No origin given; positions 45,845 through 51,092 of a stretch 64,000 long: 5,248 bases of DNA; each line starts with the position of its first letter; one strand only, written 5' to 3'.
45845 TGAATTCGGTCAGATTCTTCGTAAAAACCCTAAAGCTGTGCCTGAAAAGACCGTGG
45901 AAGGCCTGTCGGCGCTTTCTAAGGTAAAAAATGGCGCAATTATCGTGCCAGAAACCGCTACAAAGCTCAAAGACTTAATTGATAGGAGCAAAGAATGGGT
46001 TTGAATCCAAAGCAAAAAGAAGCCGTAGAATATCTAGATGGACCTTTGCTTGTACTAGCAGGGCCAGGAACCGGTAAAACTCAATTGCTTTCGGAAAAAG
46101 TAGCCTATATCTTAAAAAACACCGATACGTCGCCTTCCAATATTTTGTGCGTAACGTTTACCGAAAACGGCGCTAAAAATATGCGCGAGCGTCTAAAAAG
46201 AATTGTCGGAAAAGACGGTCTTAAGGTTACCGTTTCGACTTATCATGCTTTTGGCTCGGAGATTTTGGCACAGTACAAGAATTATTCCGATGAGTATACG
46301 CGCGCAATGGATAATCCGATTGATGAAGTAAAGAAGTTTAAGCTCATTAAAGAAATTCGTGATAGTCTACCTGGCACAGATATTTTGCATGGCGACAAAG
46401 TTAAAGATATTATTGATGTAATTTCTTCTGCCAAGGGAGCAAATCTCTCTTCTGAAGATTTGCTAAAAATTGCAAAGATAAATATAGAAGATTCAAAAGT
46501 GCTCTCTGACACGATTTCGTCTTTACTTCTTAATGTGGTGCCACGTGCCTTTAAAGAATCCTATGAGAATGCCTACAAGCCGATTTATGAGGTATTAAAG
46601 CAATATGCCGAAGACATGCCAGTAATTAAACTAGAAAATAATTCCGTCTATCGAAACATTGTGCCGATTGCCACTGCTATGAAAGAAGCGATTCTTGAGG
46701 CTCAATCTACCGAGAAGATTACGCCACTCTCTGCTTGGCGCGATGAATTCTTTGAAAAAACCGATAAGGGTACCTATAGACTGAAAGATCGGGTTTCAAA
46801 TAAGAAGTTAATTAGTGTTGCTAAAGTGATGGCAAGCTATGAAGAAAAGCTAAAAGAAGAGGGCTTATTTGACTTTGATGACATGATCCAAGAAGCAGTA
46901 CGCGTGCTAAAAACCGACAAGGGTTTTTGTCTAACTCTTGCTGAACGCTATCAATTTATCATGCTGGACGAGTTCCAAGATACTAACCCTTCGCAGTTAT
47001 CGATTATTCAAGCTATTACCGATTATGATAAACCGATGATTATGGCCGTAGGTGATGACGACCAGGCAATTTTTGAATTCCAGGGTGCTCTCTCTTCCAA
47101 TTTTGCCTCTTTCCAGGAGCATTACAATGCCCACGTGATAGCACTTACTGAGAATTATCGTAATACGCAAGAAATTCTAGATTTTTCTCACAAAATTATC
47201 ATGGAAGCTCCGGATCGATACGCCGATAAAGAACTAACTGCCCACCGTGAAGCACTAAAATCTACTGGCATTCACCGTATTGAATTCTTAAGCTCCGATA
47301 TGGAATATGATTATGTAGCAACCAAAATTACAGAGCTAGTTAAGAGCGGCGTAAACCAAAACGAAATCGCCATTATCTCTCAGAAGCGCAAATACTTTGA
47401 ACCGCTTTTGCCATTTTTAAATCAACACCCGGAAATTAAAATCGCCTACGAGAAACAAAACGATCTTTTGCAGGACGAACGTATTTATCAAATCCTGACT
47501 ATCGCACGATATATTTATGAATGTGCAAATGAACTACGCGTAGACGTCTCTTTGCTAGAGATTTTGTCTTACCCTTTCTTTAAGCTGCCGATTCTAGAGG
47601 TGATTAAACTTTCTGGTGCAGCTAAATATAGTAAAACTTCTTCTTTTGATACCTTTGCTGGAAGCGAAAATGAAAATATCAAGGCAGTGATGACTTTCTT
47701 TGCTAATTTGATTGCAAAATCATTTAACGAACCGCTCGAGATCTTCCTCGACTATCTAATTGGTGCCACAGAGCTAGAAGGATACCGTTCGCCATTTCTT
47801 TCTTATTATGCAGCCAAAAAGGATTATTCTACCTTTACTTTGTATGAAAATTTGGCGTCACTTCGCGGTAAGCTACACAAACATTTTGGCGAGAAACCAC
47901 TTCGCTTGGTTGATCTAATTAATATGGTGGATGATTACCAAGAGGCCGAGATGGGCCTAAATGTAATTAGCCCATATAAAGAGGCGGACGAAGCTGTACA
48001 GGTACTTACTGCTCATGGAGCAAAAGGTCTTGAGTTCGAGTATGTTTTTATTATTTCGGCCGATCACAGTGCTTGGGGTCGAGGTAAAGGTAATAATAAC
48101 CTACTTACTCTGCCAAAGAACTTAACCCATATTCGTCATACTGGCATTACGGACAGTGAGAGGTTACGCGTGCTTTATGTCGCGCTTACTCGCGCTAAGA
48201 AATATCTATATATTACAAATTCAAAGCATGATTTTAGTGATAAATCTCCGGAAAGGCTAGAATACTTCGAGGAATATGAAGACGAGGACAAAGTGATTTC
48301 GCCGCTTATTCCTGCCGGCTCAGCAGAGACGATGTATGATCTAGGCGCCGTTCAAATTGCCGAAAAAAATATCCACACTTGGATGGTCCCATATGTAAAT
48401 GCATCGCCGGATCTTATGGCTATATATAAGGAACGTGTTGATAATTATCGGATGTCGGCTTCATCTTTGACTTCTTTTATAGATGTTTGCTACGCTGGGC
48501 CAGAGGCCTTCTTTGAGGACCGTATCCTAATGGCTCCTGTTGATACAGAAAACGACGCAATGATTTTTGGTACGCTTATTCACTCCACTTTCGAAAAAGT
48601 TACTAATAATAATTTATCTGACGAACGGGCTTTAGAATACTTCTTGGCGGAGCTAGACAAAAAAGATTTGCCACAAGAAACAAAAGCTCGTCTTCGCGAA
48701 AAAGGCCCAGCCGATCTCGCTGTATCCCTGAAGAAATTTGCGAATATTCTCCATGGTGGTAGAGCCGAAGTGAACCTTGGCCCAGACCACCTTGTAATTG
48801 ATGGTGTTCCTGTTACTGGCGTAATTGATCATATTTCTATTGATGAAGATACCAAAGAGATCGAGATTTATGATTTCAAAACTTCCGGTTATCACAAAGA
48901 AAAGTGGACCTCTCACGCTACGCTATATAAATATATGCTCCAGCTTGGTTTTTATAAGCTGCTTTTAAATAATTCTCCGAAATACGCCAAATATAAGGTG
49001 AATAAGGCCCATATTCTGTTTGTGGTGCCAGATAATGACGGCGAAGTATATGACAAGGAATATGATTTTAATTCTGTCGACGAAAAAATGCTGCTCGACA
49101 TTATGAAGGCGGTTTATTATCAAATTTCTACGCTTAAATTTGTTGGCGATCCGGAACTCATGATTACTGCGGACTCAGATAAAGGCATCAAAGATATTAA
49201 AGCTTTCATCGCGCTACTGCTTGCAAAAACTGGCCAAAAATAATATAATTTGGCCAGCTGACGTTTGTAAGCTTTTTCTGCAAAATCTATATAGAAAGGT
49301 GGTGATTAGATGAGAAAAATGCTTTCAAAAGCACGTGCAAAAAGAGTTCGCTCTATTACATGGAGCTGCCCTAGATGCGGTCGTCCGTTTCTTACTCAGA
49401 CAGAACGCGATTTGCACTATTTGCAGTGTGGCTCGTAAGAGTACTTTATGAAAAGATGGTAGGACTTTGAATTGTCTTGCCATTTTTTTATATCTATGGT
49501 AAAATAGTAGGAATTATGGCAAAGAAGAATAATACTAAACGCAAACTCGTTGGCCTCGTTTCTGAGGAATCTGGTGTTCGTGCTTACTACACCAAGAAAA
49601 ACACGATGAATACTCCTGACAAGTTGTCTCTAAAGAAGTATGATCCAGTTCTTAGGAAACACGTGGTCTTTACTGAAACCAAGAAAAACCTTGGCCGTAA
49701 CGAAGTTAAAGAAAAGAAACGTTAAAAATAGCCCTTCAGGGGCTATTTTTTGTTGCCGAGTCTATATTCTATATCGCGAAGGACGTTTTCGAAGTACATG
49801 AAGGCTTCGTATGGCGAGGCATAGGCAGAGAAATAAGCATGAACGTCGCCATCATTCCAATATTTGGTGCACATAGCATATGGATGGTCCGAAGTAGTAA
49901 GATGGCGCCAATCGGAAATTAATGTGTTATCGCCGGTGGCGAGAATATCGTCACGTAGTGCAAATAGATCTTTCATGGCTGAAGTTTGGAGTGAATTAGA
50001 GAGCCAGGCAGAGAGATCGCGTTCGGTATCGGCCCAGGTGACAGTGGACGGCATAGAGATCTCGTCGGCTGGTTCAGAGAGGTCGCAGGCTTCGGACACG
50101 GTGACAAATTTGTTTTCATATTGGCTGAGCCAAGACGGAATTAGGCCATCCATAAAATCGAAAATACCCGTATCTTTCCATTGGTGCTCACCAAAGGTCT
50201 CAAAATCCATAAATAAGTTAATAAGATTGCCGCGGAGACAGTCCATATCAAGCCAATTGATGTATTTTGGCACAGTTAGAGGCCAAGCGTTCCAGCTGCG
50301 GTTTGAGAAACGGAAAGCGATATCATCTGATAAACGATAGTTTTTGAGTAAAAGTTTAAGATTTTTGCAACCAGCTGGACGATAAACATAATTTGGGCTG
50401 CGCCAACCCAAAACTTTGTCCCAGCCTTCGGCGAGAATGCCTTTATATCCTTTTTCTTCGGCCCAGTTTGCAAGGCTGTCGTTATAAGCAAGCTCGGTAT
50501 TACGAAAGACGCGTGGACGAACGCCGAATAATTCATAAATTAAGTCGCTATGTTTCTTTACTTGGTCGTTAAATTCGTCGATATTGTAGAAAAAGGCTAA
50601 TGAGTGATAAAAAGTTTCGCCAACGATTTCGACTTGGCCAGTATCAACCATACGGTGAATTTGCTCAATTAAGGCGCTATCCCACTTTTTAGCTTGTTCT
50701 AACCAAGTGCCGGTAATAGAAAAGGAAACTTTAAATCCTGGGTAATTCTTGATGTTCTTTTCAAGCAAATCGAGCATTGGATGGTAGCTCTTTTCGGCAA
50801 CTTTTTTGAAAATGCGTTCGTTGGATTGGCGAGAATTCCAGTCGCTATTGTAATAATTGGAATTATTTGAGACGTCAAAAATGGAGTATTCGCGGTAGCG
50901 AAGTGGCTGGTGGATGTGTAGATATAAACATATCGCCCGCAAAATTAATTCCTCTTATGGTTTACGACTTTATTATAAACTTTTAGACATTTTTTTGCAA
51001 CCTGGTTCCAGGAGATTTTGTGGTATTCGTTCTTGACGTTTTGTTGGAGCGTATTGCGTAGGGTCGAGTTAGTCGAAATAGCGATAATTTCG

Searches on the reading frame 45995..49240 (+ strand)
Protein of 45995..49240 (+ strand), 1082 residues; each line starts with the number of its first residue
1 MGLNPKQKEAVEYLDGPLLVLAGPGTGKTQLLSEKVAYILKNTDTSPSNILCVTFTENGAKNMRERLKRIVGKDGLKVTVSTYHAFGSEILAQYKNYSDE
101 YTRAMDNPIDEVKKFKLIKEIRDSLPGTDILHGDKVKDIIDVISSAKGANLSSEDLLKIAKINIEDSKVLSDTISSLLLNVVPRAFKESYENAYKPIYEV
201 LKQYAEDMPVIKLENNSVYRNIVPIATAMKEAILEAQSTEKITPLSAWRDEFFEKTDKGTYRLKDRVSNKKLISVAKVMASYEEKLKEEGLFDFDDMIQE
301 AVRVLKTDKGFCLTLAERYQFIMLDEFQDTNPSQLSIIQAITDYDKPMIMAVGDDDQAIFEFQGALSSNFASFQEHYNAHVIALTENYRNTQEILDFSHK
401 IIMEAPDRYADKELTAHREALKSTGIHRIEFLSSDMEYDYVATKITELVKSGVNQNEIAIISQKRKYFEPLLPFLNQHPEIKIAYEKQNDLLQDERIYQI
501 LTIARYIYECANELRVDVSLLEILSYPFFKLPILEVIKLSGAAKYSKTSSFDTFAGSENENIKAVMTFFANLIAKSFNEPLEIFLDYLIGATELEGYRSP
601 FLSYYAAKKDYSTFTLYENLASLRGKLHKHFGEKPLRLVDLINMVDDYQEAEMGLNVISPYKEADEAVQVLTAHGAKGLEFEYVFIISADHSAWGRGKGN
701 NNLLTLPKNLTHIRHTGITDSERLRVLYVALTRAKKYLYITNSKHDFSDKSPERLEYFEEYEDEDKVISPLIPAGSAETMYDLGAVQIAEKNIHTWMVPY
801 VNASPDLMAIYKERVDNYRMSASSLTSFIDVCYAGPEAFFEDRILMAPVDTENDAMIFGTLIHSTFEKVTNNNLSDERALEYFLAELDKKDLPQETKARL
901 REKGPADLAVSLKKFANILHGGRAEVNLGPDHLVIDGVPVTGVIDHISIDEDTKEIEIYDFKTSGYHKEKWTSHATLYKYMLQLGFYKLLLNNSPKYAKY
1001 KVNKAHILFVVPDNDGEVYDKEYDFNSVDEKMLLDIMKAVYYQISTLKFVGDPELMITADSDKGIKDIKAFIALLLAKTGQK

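Call 62: search_protein_families(library=pfam, proteins=[window:45995-49240:+], max_evalue=0.001)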
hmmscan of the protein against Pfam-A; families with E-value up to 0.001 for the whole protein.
window:45995-49240:+ (1082 aa): 10 families
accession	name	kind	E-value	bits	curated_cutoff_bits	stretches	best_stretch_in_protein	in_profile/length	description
PF00580.27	UvrD-helicase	-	3.7e-63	214.2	23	1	3-377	1-270/271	UvrD/REP helicase N-terminal domain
PF13361.12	UvrD_C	-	1.3e-24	87.7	25.6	1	382-744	1-349/350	UvrD-like helicase C-terminal domain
PF13245.12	AAA_19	-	1.7e-20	74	25.1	1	7-362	1-133/134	AAA domain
PF12705.13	PDDEXK_1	-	3.3e-12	47.3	22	1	836-1010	14-189/247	PD-(D/E)XK nuclease superfamily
PF13538.12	UvrD_C_2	-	1.2e-08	35.1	27.4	0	722-740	33-51/52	UvrD-like helicase C-terminal domain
PF13087.12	AAA_12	-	1.3e-06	28.5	27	0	368-467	4-101/195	AAA domain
PF01443.25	Viral_helicase1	-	2.7e-05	24.5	21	0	666-741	175-227/228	Viral superfamily 1 RNA helicase core domain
PF13604.12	AAA_30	-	3.6e-05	24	27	0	3-67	2-66/191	AAA domain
PF08696.17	Dna2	-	7e-05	23.1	22.4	0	848-887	79-118/204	DNA replication factor Dna2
PF09848.15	SLFN-g3_helicase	-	0.00077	19.3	24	0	668-741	270-351/354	Schlafen group 3, DNA/RNA helicase domain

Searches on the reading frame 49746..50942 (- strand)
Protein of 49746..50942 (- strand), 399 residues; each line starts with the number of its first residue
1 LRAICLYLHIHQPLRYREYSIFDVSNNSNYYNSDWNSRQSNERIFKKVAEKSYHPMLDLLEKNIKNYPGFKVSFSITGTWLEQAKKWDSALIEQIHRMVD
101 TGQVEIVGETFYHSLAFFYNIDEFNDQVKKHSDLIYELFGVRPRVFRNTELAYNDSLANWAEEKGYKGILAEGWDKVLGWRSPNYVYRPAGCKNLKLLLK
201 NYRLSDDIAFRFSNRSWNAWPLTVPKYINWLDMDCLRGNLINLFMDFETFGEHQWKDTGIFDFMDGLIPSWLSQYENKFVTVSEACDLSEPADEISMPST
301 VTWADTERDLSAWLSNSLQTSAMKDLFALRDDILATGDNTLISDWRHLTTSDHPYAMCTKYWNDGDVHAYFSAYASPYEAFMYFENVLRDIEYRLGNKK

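Call 62: search_protein_families(library=pfam, proteins=[window:49746-50942:-], max_evalue=0.001)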
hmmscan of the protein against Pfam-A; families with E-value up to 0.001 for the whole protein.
window:49746-50942:- (399 aa): 2 families
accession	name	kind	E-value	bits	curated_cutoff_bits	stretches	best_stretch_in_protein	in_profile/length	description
PF03065.20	Glyco_hydro_57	-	4.4e-70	236.7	21.2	1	6-298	2-291/291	Glycosyl hydrolase family 57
PF01522.26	Polysacc_deac_1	-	5.9e-08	33.1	23.1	1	56-168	24-123/124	Polysaccharide deacetylase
